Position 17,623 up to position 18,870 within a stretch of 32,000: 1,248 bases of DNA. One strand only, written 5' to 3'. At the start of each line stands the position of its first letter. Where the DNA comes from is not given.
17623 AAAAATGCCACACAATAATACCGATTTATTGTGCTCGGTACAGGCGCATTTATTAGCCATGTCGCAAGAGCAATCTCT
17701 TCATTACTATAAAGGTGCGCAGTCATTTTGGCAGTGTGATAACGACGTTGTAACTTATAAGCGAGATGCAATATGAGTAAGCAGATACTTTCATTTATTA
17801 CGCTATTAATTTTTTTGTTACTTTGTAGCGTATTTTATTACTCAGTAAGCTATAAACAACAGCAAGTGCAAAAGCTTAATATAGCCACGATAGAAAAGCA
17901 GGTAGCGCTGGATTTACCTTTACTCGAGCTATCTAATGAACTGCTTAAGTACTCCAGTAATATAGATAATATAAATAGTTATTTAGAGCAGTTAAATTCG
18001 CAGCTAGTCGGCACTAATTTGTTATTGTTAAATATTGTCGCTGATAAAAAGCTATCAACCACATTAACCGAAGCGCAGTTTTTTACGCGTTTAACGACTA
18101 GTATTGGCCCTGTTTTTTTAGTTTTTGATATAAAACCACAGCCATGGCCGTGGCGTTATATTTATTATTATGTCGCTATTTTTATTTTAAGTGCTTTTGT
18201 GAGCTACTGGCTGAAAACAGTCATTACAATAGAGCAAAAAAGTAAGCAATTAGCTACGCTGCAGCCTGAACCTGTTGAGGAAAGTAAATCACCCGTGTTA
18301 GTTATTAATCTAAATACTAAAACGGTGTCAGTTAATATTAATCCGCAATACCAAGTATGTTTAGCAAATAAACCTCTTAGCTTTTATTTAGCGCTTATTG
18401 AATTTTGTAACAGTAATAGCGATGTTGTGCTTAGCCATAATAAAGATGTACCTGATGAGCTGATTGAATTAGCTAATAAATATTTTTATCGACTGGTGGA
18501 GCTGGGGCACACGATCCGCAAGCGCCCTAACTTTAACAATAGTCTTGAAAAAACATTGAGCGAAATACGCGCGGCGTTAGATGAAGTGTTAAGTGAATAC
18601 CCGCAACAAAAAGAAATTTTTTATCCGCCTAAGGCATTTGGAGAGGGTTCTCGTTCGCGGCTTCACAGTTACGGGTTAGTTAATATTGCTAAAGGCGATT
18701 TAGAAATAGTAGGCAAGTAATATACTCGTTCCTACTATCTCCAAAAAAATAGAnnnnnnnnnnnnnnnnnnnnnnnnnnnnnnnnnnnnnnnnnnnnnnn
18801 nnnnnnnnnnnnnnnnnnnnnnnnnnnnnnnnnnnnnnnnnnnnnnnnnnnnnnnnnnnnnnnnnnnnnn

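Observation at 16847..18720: Uncharacterised two-gene membrane module: anchored PhnD-like binding protein plus 2-TM protein with a C-terminal OmpR-like winged helix (candidate undescribed co-component signalling system)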

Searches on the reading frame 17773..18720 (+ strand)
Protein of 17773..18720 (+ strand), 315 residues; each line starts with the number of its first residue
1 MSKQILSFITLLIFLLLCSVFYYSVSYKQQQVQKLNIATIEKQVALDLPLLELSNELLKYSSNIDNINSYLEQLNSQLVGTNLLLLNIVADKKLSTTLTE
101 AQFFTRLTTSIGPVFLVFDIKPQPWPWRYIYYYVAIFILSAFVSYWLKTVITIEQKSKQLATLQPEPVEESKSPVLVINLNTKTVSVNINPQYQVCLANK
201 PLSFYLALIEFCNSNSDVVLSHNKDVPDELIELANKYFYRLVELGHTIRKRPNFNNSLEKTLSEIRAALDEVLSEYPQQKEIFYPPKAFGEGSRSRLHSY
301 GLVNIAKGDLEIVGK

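Call 3: search_protein_families(library=pfam, proteins=[window:17773-18720:+], max_evalue=1)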
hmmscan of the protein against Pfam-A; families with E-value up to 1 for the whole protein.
window:17773-18720:+ (315 aa): 6 families
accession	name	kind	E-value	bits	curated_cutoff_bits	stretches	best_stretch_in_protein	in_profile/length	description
PF07690.21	MFS_1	-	0.053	12.9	33.4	1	84-153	109-177/347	Major Facilitator Superfamily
PF11474.14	TEN_TERT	-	0.085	13.5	25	1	8-109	23-129/156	Telomerase reverse transcriptase, TEN domain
PF24531.2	ANC1_spectrin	-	0.12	13.3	27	0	255-281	6-32/95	Nuclear anchorage protein 1, spectrin repeat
PF12670.12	DUF3792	-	0.23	12.1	31.3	1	5-39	10-44/115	Protein of unknown function (DUF3792)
PF04356.17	DUF489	-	0.43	11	26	0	234-271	77-114/192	Protein of unknown function (DUF489)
PF24378.1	DUF7534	-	0.61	10.8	28.4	0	130-147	31-48/57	Family of unknown function (DUF7534)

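Call 4: search_protein_families(library=ncbifam, proteins=[window:17773-18720:+], max_evalue=1)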
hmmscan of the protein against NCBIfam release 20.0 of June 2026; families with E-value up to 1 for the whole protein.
window:17773-18720:+ (315 aa): 3 families
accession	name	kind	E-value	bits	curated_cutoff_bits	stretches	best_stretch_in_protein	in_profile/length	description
TIGR00880.1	2_A_01_02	superfamily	0.11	12.7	131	1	79-146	70-135/141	multidrug resistance protein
TIGR04523.1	Mplasa_alph_rch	subfamily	0.23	9.3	270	1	49-100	167-218/745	helix-rich protein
TIGR00739.1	yajC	equivalog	0.44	10.7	44.2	1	8-37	3-32/84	preprotein translocase subunit YajC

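Call 6: find_homologous_proteins(query=window:17773-18717:+)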
Query window:17773-18717:+ (315 aa): 535 proteins with E <= 0.001 among 3504 candidates; the best 120 are listed.
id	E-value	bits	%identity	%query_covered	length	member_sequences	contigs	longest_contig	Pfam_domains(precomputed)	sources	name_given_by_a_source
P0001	1.4e-196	670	97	100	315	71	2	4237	-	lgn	-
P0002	1.6e-149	515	97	78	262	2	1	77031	-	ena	-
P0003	3.7e-116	406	62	97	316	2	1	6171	-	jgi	jgi:hypothetical protein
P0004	7.3e-116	405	62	100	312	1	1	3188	-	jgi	jgi:hypothetical protein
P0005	2.6e-107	377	57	100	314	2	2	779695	-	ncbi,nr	ncbi:hypothetical protein [Pseudoalteromonas espejiana]|nr:hypothetical protein [Pseudoalteromonas e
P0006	3.6e-107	376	58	99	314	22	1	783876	-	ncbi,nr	ncbi:hypothetical protein [Pseudoalteromonas arctica]|nr:hypothetical protein [Pseudoalteromonas arc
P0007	4.1e-107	376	58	99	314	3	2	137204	-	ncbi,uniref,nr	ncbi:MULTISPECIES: hypothetical protein [unclassified Pseudoalteromonas]|uniref:hypothetical protein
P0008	1.9e-106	374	57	99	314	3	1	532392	-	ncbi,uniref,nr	ncbi:hypothetical protein [Pseudoalteromonas sp. SWYJZ12]|uniref:hypothetical protein n=1 Tax=Pseudo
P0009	3.6e-106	373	56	100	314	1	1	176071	-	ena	-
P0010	4.9e-106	372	57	94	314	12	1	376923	-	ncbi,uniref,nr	ncbi:hypothetical protein EU508_18775 [Pseudoalteromonas fuliginea]|uniref:Uncharacterized protein n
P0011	6.1e-106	372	56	99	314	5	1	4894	-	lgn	-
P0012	5.1e-103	362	57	94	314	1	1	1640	-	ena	-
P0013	5.4e-103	362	57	94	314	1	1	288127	-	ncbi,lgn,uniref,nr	ncbi:hypothetical protein H5087_03130 [Pseudoalteromonas sp. SR43-7]|uniref:hypothetical protein n=1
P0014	6.3e-103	362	57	94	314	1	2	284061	-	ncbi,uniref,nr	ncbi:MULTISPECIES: hypothetical protein [unclassified Pseudoalteromonas]|uniref:hypothetical protein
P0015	7.1e-103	362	56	94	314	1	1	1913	-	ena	-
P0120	3.0e-81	291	51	88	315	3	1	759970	-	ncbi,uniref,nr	ncbi:hypothetical protein NQT69_11560 [Pseudoalteromonas shioyasakiensis]|uniref:hypothetical protei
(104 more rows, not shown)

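Call 7: search_solved_structures(query=window:17773-18717:+, max_evalue=10)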
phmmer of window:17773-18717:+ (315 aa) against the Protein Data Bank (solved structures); distinct sequences matched with E-value up to 10: 0.

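Call 9: search_solved_structures(query=A1, max_evalue=10, show_alignments=3)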
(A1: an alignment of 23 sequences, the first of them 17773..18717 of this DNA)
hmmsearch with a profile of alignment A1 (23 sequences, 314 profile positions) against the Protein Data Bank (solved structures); distinct sequences matched with E-value up to 10: 0.

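Call 19: predict_structure(alignment_id=A1)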
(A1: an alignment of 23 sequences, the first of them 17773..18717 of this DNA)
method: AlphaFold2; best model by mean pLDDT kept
length: 315 residues; sequences in the alignment: 23
mean_pLDDT: 68.9   pTM: 0.39
mean pLDDT of the five models: 68.9, 66.8, 64.3, 61.6, 61.4
residues with pLDDT >= 90: 10; 70-90: 124; 50-70: 154; < 50: 27
segments of 3 or more residues with pLDDT < 50: 163-171, 217-223, 297-299
pLDDT, mean of each block of 10 residues (from residue 1): 83 90 86 85 77 52 70 81 78 68 79 79 75 89 87 74 44 61 67 63 62 55 57 70 62 61 62 65 57 49 54 55
secondary structure, 60 per line:
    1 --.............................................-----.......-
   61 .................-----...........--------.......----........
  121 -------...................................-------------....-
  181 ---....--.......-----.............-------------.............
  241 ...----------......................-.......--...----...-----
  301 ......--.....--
elements in order: H3-47 H53-59 H61-77 E83-90 E102-108 E113-120 H128-162 E176-179 E184-187 E190-196 H202-214 H228-243 H254-275 H277-283 E301-306 E309-313

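Call 22: find_encoding_contigs(protein=P0120, flank=10000, max_places=2)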
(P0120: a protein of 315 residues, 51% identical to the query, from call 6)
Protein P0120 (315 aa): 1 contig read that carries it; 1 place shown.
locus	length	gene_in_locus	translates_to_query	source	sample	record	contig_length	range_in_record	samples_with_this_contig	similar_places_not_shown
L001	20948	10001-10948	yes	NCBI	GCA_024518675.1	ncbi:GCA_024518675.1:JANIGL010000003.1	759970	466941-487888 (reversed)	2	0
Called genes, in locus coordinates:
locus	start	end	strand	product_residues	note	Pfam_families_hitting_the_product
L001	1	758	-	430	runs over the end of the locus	PF20510:HgmA_N, PF04209:HgmA_C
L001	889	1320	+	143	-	PF22381:Staph_reg_Sar_Rot (faint), PF12802:MarR_2, PF01047:MarR, PF13463:HTH_27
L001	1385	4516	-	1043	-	PF13620:CarboxypepD_reg, PF07715:Plug (faint), PF25183:OMP_b-brl_4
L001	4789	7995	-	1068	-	PF13620:CarboxypepD_reg, PF25183:OMP_b-brl_4, PF00593:TonB_dep_Rec_b-barrel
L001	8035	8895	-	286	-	PF02265:S1-P1_nuclease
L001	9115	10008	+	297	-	PF12974:Phosphonate-bd (weak)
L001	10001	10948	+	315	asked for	-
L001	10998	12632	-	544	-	PF00149:Metallophos, PF02872:5_nucleotid_C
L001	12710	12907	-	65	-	-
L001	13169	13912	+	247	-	PF00160:Pro_isomerase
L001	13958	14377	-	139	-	PF01124:MAPEG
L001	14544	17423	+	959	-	PF00675:Peptidase_M16, PF05193:Peptidase_M16_C, PF16187:Peptidase_M16_M, PF05193:Peptidase_M16_C, PF22456:PqqF-like_C_4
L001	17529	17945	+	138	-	PF08818:DUF1801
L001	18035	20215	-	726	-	PF02566:OsmC, PF02624:YcaO, PF18381:YcaO_C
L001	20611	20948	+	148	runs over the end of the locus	PF03544:TonB_C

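Call 23: fold_search(model_id=the predicted structure, library=pdb)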
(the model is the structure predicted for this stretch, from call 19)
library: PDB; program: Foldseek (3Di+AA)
matches with E <= 10: 314; with E <= 0.001: 0
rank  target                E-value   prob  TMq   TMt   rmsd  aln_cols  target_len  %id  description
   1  8yb4_A                1.9e-01  0.09  0.13  0.09  27.1       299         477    7  Pfr conformer of Arabidopsis thaliana phytochrome B in complex with phytochrome-interacting factor 6 (released 2024-10-02)
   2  9irk_C                2.3e-01  0.09  0.14  0.10  22.5       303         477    8  Cryo-EM structure of PhyB(Y276H,1-908)-PIF6beta complex (released 2025-06-04)
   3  6u9w_A                2.9e-01  0.11  0.15  0.11  19.2       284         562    7  Cryo electron microscopy structure of the ATP-gated rat P2X7 ion channel in the ATP-bound, open state (released 2019-10-23)
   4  9e3n_A                3.1e-01  0.09  0.11  0.07  20.7       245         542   11  Cryo-EM structure of the human P2X7 receptor in the ATP-bound open state (released 2025-09-24)
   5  9e3o_A                3.7e-01  0.05  0.10  0.07  22.2       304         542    9  Cryo-EM structure of the human P2X7 receptor in the UB-ALT-P30-bound inhibited state (released 2025-09-24)
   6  8tr8_A                3.9e-01  0.08  0.14  0.09  19.1       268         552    8  Cryo-EM structure of the rat P2X7 receptor in complex with the allosteric antagonist AZD9056 (released 2024-10-16)
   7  9bkv_A                4.4e-01  0.06  0.12  0.06  28.2       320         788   12  DosP R97A bent form (released 2024-11-20)
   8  8tr6_A                5.2e-01  0.09  0.16  0.11  19.3       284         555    8  Cryo-EM structure of the rat P2X7 receptor in complex with the allosteric antagonist A438079 (released 2024-10-16)
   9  2w42_B                5.5e-01  0.15  0.10  0.09  14.7        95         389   14  THE STRUCTURE OF A PIWI PROTEIN FROM ARCHAEOGLOBUS FULGIDUS COMPLEXED WITH A 16NT DNA DUPLEX. (released 2008-12-09)
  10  8q3b_C                5.8e-01  0.05  0.10  0.09  32.3       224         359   10  The closed state of the ASFV apo-RNA polymerase (released 2024-02-14)
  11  8trk_A                6.2e-01  0.10  0.14  0.08  20.8       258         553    8  Cryo-EM structure of the rat P2X7 receptor in complex with the allosteric antagonist methyl blue (released 2024-10-16)
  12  9irk_A                6.9e-01  0.06  0.13  0.09  22.9       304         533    7  Cryo-EM structure of PhyB(Y276H,1-908)-PIF6beta complex (released 2025-06-04)
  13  9e3p_A                6.9e-01  0.05  0.11  0.07  22.9       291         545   10  Cryo-EM structure of the human P2X7 receptor in the UB-MBX-46-bound inhibited state (released 2025-09-24)
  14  9ce0_B                9.2e-01  0.06  0.15  0.07  33.9       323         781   11  DosP Apo Bent form (released 2024-11-20)
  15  9cmf_A                9.2e-01  0.05  0.12  0.06  26.0       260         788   14  Substrate bound DosP (released 2024-11-20)
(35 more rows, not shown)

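Call 24: search_protein_representatives(alignment_id=A1)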
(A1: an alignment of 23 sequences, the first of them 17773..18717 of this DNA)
Query: 23 sequences, 314 profile positions. Proteins with E-value up to 0.001 (for the whole library): 94; up to 1e-10: 83; up to 1e-30: 69. The best 94 are listed.
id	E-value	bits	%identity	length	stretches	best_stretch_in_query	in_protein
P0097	7.2e-155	531.4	-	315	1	1-314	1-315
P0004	2.0e-136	470.7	-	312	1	1-314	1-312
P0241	1.4e-117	408.9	-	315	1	6-314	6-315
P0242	1.8e-110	385.5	-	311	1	1-314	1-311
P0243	6.3e-103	360.7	-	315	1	8-314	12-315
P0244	3.6e-93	328.7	-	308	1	1-314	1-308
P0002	3.7e-91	322.1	-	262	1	1-246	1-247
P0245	1.3e-89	316.9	-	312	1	3-314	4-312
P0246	1.2e-87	310.5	-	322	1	3-314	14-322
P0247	1.4e-87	310.3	-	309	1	4-314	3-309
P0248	7.0e-87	308.0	-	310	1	1-314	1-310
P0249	5.5e-83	295.2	-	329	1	4-314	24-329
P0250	1.8e-82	293.5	-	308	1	2-314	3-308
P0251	1.5e-81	290.5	-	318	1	7-314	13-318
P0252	6.0e-80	285.2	-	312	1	3-314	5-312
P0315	1.9e-20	89.7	-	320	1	2-294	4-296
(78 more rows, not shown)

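Call 29: search_protein_families(library=pfam, alignment_id=A2, max_evalue=10)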
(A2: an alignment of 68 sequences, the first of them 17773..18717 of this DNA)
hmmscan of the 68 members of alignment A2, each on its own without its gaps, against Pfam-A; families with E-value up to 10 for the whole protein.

A. member 1, window:17773-18717:+ (315 aa): 8 families
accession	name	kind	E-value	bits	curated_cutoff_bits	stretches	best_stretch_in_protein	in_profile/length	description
PF07690.21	MFS_1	-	0.053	12.9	33.4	1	84-153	109-177/347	Major Facilitator Superfamily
PF11474.14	TEN_TERT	-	0.085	13.5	25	1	8-109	23-129/156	Telomerase reverse transcriptase, TEN domain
PF24531.2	ANC1_spectrin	-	0.12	13.3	27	0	255-281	6-32/95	Nuclear anchorage protein 1, spectrin repeat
PF12670.12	DUF3792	-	0.23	12.1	31.3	1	5-39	10-44/115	Protein of unknown function (DUF3792)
PF04356.17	DUF489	-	0.43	11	26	0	234-271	77-114/192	Protein of unknown function (DUF489)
PF24378.1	DUF7534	-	0.61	10.8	28.4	1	130-147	31-48/57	Family of unknown function (DUF7534)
PF15086.11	UPF0542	-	1.2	9.4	27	1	126-164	16-58/68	Uncharacterised protein family UPF0542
PF12698.13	ABC2_membrane_3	-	6.3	6.2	31.6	0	8-151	5-124/347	ABC-2 family transporter protein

B. families by the number of members that match (of 68 scanned): 65 families (the first 25 are shown)
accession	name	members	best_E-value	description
PF21335.2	ATPD_C_metazoa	10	0.068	Metazoan delta subunit of F1F0-ATP synthase, C-terminal domain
PF05062.17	RICH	6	0.0031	RICH domain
PF04356.17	DUF489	4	0.086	Protein of unknown function (DUF489)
PF00159.23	Hormone_3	3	0.019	Pancreatic hormone peptide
PF08820.15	DUF1803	2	0.011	Domain of unknown function (DUF1803)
PF11014.13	DUF2852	2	0.013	Protein of unknown function (DUF2852)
PF05597.16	Phasin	2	0.019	Poly(hydroxyalcanoate) granule associated protein (phasin)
PF21944.1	Hemotin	2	0.052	Hemotin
PF03896.21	TRAP_alpha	2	0.1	Translocon-associated protein (TRAP), alpha subunit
PF12698.13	ABC2_membrane_3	2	0.18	ABC-2 family transporter protein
PF09556.15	RE_HaeIII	1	0.0071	HaeIII restriction endonuclease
PF06691.16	DUF1189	1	0.014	Protein of unknown function (DUF1189)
PF12176.13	MtaB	1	0.027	Methanol-cobalamin methyltransferase B subunit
PF15649.12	Tox-REase-7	1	0.029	Restriction endonuclease fold toxin 7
PF01788.22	PsbJ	1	0.029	PsbJ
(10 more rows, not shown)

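Call 36: find_related_loci(query=A2, collection=genome_contigs, flank=8000)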
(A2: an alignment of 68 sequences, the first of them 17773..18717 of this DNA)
Query A2 (315 aa) in genome_contigs; peptide patterns used: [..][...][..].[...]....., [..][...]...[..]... (x = any residue, [..] = any of these).
254 stretches matched a pattern; 227 encode a relative of the query (tblastn E <= 1e-3); the best 80 are kept; 80 distinct loci.
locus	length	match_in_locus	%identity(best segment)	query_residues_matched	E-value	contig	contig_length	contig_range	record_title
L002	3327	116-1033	62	9-315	1e-121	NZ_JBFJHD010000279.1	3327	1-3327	MAG: Pseudoalteromonas sp. isolate Mix_sand16.2022.02.G.44 k141_1054357_length_3327_cov_16.4062, whole genome shotgun se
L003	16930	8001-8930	58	3-315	8e-114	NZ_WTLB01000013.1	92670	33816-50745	Pseudoalteromonas sp. Z1A8 Scaffold13, whole genome shotgun sequence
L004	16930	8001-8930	56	3-315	2e-111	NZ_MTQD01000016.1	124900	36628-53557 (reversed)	Pseudoalteromonas sp. EB27 16_length_124900_cov_95.9031_ID_7549, whole genome shotgun sequence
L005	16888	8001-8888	58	19-315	4e-110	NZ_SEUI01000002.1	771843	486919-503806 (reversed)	Pseudoalteromonas sp. FUC4 scaffold2.1, whole genome shotgun sequence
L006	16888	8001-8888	57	19-315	2e-108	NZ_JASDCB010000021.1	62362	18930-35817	Pseudoalteromonas sp. APC 3691 18491_6B_NODE_21, whole genome shotgun sequence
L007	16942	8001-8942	55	1-315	2e-108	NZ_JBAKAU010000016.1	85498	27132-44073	Pseudoalteromonas aliena strain TI.1.02 c_000000000016, whole genome shotgun sequence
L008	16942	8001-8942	57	1-315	1e-106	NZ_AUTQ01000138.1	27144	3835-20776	Pseudoalteromonas sp. TB64 ctg138, whole genome shotgun sequence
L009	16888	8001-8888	56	19-315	2e-106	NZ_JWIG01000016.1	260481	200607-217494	Pseudoalteromonas distincta strain ATCC 700518 C16, whole genome shotgun sequence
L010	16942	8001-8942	53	1-315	7e-105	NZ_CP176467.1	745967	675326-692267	Pseudoalteromonas sp. RW-H-Ap-1 chromosome 2, complete sequence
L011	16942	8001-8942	55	1-315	5e-105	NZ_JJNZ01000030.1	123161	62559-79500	Pseudoalteromonas fuliginea strain KMM 216 contig0030, whole genome shotgun sequence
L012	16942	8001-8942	52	1-315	3e-101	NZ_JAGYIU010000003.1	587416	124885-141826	MAG: Pseudoalteromonas sp. isolate M30B23 3, whole genome shotgun sequence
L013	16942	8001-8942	51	1-315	4e-99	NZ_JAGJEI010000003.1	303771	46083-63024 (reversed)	Pseudoalteromonas sp. MMG007 assembly_contig_3, whole genome shotgun sequence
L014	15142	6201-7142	55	1-315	3e-99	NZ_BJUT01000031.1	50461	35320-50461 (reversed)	Pseudoalteromonas atlantica strain NBRC 103033 sequence031, whole genome shotgun sequence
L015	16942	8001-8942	54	1-315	8e-98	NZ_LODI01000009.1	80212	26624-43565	Pseudoalteromonas sp. H71 scaffold_16.17, whole genome shotgun sequence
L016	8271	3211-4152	53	1-315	3e-96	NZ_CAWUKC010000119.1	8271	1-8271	MAG: uncultured Pseudoalteromonas sp. isolate SRR17458603_concoct_27_1705322964 ERZ21854008.833, whole genome shotgun se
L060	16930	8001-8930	40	3-315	1e-64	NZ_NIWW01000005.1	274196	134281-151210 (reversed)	Lacimicrobium sp. SS2-24 contig5, whole genome shotgun sequence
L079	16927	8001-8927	39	2-315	4e-61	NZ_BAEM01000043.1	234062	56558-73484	Paraglaciecola chathamensis S18K6, whole genome shotgun sequence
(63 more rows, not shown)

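Call 43: search_protein_families(library=pfam, proteins=[L060:2374-3615:-, L060:3668-6802:-, L060:7058-7981:+, L060:9042-9716:+, L060:9752-10960:+, L060:10978-11817:+, L060:11821-13443:+, L060:635-1612:-, L060:1829-2305:+, L079:2448-3623:-])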
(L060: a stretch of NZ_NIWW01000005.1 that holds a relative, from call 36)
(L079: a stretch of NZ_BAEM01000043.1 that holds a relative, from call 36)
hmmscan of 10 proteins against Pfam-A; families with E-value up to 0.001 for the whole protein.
L060:2374-3615:- (413 aa): 1 family
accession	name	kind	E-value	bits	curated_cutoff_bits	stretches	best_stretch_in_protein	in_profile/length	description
PF03372.29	Exo_endo_phos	-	4.5e-28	98.9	24.5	1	48-402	1-225/225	Endonuclease/Exonuclease/phosphatase family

L060:3668-6802:- (1044 aa): 4 families
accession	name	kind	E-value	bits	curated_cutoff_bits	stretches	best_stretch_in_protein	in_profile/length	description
PF25183.1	OMP_b-brl_4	-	9.5e-37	127.3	30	2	357-971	153-795/838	Outer membrane beta barrel domain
PF13620.12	CarboxypepD_reg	-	1e-13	51.8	32.3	1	33-112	2-81/82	Carboxypeptidase regulatory-like domain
PF13715.12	CarbopepD_reg_2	-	1.5e-05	25.4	32.2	1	33-122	1-88/88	CarboxypepD_reg-like domain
PF07715.20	Plug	-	0.00072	20.5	23.9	0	141-233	13-101/107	TonB-dependent Receptor Plug Domain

L060:7058-7981:+ (307 aa): 1 family
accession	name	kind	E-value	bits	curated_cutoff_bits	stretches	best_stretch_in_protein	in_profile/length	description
PF12974.12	Phosphonate-bd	-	3e-06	27.2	27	1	106-234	30-159/242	ABC transporter, phosphonate, periplasmic substrate-binding protein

L060:9042-9716:+ (224 aa): 3 families
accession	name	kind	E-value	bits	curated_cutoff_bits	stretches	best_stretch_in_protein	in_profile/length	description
PF00485.24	PRK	-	3.6e-42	144.9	22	1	23-210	1-195/196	Phosphoribulokinase / Uridine kinase family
PF19044.6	P-loop_TraG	-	8.8e-05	21.8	25.8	1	18-85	27-93/413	TraG P-loop domain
PF01935.23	DUF87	-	0.00046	20.8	23.2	1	24-55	26-58/220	Helicase HerA, central domain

L060:9752-10960:+ (402 aa): 3 families
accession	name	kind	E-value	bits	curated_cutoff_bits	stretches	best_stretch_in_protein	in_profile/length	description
PF07662.18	Nucleos_tra2_C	-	2.3e-81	273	32.3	1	191-397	1-213/213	Na+ dependent nucleoside transporter C-terminus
PF01773.25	Nucleos_tra2_N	-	1.1e-24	87.1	27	1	5-78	1-74/74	Na+ dependent nucleoside transporter N-terminus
PF07670.19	Gate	-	5.1e-19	69.1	29.6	1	89-185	2-100/104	Nucleoside recognition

L060:10978-11817:+ (279 aa): 2 families
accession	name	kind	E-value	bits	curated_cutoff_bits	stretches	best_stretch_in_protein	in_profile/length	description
PF03171.26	2OG-FeII_Oxy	-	4.3e-18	65.9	23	1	150-253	4-101/101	2OG-Fe(II) oxygenase superfamily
PF14226.12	DIOX_N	-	1.6e-10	42.1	27.3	1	11-94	15-97/117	non-haem dioxygenase in morphine synthesis N-terminal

L060:11821-13443:+ (540 aa): 1 family
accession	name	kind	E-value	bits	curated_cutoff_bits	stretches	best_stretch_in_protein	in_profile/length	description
PF01663.27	Phosphodiest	-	7e-36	124.9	23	1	29-477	1-326/342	Type I phosphodiesterase / nucleotide pyrophosphatase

L060:635-1612:- (325 aa): 2 families
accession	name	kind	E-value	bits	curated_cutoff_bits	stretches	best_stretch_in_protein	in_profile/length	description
PF02866.23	Ldh_1_C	-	1.5e-45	155.8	22.6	1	161-322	1-173/174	lactate/malate dehydrogenase, alpha/beta C-terminal domain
PF00056.29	Ldh_1_N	-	2.5e-43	147.9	27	1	15-159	1-141/141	lactate/malate dehydrogenase, NAD binding domain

L060:1829-2305:+ (158 aa): 2 families
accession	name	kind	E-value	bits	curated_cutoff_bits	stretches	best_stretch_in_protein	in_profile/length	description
PF02863.23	Arg_repressor_C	-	1.2e-21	76.7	25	1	85-151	1-66/68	Arginine repressor, C-terminal domain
PF01316.27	Arg_repressor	-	6.5e-21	74.3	27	1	9-76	2-68/70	Arginine repressor, DNA binding domain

L079:2448-3623:- (391 aa): 1 family
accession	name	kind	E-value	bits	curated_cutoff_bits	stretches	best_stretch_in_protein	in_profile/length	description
PF03372.29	Exo_endo_phos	-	3e-26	92.9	24.5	1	26-380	1-225/225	Endonuclease/Exonuclease/phosphatase family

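Call 59: find_homologous_proteins(query=P0315, max_evalue=0.001)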
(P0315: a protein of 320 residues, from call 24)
Query P0315 (320 aa): 1 proteins with E <= 0.001 among 2643 candidates.
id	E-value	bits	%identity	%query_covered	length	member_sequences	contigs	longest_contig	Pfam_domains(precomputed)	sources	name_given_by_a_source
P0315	3.7e-212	721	100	100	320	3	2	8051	-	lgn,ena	-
